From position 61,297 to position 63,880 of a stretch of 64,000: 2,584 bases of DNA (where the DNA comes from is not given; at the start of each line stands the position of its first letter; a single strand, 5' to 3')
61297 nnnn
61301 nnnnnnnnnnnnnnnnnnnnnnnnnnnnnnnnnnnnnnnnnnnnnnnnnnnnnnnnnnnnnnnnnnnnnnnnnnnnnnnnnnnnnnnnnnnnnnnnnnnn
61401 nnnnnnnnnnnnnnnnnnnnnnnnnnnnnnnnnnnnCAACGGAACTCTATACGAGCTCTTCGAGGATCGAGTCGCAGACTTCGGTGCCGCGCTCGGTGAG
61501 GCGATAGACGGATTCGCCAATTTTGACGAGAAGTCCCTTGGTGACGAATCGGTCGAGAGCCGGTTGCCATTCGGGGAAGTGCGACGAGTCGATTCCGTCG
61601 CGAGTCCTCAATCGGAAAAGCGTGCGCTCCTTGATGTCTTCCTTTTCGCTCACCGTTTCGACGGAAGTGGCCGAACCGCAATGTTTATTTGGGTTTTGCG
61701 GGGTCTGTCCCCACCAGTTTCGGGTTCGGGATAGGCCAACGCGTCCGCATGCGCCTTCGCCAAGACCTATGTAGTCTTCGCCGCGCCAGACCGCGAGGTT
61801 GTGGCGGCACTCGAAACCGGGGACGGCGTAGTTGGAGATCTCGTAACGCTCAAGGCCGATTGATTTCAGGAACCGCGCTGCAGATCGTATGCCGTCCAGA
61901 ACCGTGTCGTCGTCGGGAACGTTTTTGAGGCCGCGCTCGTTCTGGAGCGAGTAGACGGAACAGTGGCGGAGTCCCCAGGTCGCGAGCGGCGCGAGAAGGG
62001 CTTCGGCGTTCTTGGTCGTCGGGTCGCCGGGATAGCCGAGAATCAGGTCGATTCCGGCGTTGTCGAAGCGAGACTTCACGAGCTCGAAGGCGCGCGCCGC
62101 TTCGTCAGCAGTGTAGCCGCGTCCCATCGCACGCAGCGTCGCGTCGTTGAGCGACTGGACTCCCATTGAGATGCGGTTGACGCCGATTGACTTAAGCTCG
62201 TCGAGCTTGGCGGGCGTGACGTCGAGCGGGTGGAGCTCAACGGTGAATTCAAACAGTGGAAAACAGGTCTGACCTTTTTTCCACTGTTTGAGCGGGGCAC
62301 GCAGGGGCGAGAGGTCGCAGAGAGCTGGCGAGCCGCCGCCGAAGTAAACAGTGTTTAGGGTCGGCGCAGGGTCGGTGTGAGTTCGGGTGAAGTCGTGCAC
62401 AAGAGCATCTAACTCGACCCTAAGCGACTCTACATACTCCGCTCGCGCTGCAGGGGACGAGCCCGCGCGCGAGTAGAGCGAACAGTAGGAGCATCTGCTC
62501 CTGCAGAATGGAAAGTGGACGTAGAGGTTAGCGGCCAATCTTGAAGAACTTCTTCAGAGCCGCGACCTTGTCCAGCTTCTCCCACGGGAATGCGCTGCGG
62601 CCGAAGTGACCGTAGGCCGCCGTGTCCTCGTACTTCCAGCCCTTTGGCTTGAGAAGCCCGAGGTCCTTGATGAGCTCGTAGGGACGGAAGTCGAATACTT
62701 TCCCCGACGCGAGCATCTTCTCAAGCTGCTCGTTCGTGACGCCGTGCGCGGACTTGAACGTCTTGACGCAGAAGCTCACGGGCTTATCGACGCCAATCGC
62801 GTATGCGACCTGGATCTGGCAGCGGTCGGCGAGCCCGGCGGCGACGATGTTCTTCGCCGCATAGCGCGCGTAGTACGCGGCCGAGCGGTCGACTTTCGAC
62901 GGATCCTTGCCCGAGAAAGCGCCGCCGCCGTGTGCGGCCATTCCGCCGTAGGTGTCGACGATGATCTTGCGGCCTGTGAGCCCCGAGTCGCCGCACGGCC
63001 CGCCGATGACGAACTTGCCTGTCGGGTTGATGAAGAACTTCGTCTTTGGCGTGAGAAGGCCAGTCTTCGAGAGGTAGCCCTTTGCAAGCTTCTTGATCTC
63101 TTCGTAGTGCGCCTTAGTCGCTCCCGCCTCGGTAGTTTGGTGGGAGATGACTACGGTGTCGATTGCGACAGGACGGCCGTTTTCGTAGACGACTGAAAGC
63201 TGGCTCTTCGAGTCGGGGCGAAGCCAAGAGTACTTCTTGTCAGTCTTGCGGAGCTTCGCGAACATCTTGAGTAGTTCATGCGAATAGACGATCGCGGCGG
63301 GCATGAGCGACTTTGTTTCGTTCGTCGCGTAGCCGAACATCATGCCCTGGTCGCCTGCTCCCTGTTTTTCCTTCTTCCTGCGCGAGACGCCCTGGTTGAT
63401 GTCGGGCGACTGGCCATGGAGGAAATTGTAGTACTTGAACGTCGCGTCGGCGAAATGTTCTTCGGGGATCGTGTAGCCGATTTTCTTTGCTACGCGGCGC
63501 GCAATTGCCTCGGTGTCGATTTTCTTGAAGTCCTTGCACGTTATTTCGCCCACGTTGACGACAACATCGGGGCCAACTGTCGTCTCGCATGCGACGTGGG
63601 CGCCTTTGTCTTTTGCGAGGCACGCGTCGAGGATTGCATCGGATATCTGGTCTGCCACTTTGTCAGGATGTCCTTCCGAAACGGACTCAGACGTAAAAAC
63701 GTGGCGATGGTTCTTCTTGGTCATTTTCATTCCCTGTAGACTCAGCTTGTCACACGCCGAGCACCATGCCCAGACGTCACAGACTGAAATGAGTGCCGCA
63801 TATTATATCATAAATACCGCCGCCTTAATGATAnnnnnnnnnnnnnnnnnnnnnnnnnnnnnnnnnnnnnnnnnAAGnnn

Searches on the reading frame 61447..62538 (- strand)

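Call 72: search_protein_families(library=pfam, proteins=[window:61447-62538:-], max_evalue=0.001)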
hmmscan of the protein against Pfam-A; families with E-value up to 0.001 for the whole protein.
window:61447-62538:- (363 aa): 1 family
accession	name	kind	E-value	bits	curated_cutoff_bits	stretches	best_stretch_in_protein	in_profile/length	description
PF04055.27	Radical_SAM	-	1.9e-19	70.9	29.5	1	6-172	1-154/166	Radical SAM superfamily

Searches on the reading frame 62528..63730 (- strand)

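Call 72: search_protein_families(library=pfam, proteins=[window:62528-63730:-], max_evalue=0.001)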
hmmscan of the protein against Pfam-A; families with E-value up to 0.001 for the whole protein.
window:62528-63730:- (400 aa): 3 families
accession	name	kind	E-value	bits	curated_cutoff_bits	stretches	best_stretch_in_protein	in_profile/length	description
PF02773.21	S-AdoMet_synt_C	-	2.5e-62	209.3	25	1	242-385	1-138/138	S-adenosylmethionine synthetase, C-terminal domain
PF02772.21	S-AdoMet_synt_M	-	7e-38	129.9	29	1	122-240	1-120/120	S-adenosylmethionine synthetase, central domain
PF00438.25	S-AdoMet_synt_N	-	2.5e-34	118.2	33.1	1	10-109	2-99/99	S-adenosylmethionine synthetase, N-terminal domain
